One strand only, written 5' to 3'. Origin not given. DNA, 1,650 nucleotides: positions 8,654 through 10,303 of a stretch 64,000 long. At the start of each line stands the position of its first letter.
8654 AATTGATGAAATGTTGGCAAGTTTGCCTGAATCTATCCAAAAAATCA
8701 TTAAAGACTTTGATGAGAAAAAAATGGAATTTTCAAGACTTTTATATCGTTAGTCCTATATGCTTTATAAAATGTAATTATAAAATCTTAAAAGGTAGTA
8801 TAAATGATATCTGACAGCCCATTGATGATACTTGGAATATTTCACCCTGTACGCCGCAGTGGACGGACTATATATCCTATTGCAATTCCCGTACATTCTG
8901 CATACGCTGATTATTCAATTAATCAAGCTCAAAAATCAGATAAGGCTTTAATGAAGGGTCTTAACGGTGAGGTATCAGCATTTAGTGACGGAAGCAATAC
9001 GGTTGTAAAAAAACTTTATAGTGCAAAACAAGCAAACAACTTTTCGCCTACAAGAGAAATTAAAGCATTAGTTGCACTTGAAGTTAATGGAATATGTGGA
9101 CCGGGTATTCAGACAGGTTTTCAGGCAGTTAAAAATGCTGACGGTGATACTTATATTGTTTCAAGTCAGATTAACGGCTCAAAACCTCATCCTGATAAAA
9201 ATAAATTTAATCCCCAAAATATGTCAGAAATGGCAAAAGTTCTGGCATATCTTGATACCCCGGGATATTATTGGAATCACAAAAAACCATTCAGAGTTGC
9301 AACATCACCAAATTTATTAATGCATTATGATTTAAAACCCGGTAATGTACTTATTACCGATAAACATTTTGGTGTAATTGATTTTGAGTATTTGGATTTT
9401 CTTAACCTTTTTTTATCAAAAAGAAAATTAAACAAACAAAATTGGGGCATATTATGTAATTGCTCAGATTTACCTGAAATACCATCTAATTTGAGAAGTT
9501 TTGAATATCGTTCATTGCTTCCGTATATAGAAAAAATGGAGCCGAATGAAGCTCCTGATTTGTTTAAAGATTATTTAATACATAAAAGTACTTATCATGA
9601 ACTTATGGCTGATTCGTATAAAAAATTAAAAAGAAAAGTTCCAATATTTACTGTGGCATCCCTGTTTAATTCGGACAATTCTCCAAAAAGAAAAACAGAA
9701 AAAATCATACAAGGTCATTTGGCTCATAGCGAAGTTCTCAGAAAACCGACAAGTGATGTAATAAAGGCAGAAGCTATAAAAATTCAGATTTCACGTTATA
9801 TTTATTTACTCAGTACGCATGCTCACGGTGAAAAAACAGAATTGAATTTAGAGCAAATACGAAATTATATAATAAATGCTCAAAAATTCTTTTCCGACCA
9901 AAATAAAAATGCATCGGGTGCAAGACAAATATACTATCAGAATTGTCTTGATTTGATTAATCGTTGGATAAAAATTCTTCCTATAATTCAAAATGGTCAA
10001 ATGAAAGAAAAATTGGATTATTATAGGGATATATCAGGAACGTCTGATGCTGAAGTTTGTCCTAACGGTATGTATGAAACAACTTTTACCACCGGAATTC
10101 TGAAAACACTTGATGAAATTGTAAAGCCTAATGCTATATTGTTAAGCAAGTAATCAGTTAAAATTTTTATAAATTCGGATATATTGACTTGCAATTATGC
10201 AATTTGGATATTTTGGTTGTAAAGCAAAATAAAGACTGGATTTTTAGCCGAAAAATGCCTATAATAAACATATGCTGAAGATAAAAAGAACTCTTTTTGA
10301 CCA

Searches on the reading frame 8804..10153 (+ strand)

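Call 83: search_protein_families(library=pfam, proteins=[window:8804-10153:+], max_evalue=0.0001)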
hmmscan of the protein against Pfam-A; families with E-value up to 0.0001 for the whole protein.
window:8804-10153:+ (449 aa): 1 family
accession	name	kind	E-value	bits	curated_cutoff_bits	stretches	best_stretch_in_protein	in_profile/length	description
PF01636.29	APH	-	4.4e-06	27.1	23.2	1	162-198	160-198/239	Phosphotransferase enzyme family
